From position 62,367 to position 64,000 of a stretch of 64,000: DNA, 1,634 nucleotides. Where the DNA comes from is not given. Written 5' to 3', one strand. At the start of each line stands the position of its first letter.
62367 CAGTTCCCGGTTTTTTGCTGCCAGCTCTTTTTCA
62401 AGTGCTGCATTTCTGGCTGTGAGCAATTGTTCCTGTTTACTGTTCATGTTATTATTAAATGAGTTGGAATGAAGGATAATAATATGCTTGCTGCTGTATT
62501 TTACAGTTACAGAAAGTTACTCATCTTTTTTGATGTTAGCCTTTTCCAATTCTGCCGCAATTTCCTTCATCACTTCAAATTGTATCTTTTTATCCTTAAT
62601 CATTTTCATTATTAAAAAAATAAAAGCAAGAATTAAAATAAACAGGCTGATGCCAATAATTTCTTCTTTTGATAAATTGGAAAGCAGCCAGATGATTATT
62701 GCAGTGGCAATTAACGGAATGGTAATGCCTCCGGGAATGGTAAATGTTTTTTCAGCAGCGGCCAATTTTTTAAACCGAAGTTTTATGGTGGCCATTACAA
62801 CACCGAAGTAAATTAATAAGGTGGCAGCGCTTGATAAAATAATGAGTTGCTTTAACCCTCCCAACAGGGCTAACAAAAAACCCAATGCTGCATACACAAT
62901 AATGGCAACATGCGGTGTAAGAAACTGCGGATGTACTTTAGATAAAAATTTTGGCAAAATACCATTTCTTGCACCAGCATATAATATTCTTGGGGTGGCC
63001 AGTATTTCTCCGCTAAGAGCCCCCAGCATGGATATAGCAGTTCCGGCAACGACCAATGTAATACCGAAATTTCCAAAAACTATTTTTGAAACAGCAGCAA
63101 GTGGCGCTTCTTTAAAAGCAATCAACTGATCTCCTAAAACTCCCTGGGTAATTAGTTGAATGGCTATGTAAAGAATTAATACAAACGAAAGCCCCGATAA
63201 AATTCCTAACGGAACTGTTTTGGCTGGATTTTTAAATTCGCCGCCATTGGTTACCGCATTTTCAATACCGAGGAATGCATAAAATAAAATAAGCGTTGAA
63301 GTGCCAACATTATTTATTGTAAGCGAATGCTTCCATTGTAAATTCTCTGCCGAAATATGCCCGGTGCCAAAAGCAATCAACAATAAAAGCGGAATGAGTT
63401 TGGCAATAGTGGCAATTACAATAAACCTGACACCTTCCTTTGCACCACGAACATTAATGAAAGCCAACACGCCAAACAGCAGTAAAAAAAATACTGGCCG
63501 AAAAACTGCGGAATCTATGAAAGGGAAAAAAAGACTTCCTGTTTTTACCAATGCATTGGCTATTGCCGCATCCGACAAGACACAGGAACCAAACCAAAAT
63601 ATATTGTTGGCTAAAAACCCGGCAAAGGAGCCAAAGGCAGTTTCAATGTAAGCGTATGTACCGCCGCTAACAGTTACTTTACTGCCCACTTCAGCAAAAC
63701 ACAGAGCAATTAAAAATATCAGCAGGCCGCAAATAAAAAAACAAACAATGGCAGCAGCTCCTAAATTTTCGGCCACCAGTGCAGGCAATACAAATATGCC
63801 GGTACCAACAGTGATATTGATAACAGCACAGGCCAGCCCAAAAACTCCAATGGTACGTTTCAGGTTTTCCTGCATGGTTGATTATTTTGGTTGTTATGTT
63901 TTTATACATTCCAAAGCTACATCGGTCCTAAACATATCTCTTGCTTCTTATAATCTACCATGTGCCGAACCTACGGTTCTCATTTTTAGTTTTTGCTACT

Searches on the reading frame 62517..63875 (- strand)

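Call 13: search_protein_families(library=ncbifam, proteins=[window:62517-63875:-], max_evalue=0.001)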
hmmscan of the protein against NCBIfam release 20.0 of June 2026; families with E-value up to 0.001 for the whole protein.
window:62517-63875:- (452 aa): 27 families (the best 25 are shown)
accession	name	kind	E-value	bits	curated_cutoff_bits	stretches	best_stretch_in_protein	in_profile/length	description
TIGR00909.1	2A0306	subfamily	1.8e-67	228.2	556.8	1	5-422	1-428/429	amino acid transporter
TIGR00905.1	2A0302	subfamily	6.4e-47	160.4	409.05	1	1-434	1-445/473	basic amino acid/polyamine antiporter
NF053761.1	BrChAATpBcaP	equivalog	1.5e-46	159.4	690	1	2-422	17-450/460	branched-chain amino acid transporter BcaP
TIGR00911.1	2A0308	subfamily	8.2e-38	130.1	701.8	1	3-422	42-471/505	L-type amino acid transporter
TIGR00906.1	2A0303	subfamily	2.6e-33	115.3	681.7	1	3-370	27-430/602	cationic amino acid transport permease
NF007929.0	PRK10644.1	equivalog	8.4e-33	113.7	574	1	7-436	8-439/445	arginine/agmatine antiporter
TIGR03810.1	arg_ornith_anti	equivalog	1.7e-31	109.4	591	1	9-431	3-436/468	arginine-ornithine antiporter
NF008466.1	PRK11357.1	equivalog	2.5e-28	99.2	800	1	3-362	4-363/446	fructoselysine/psicoselysine transporter FrlA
TIGR00908.1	2A0305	equivalog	4.2e-27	95.1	381.75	1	2-424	2-431/442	ethanolamine permease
NF007938.0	PRK10655.1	equivalog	5.3e-26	91.8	409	1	6-411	5-415/438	putrescine-ornithine antiporter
NF007754.0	PRK10435.1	equivalog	3e-23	82.6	585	1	7-338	5-340/443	cadaverine/lysine antiporter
NF008245.0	PRK11021.1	equivalog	5.3e-23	81.7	284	1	4-370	3-370/419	L-methionine/branched-chain amino acid transporter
TIGR04298.1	his_histam_anti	equivalog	2.2e-20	73.3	750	1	9-393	2-397/429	histidine-histamine antiporter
TIGR04299.1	antiport_PotE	equivalog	1.4e-19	70.6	560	1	9-364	6-359/430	putrescine-ornithine antiporter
TIGR01773.1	GABAperm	equivalog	2.5e-11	43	678.1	1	19-424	24-449/452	GABA permease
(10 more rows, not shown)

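Call 14: search_protein_families(library=pfam, proteins=[window:62517-63875:-], max_evalue=0.001)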
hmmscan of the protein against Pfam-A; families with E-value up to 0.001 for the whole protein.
window:62517-63875:- (452 aa): 2 families
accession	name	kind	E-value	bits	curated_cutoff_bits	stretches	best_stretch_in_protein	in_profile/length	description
PF13520.12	AA_permease_2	-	7.9e-45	154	27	1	9-399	1-402/427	Amino acid permease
PF00324.27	AA_permease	-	1.2e-28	100.5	24.6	1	22-402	10-421/470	Amino acid permease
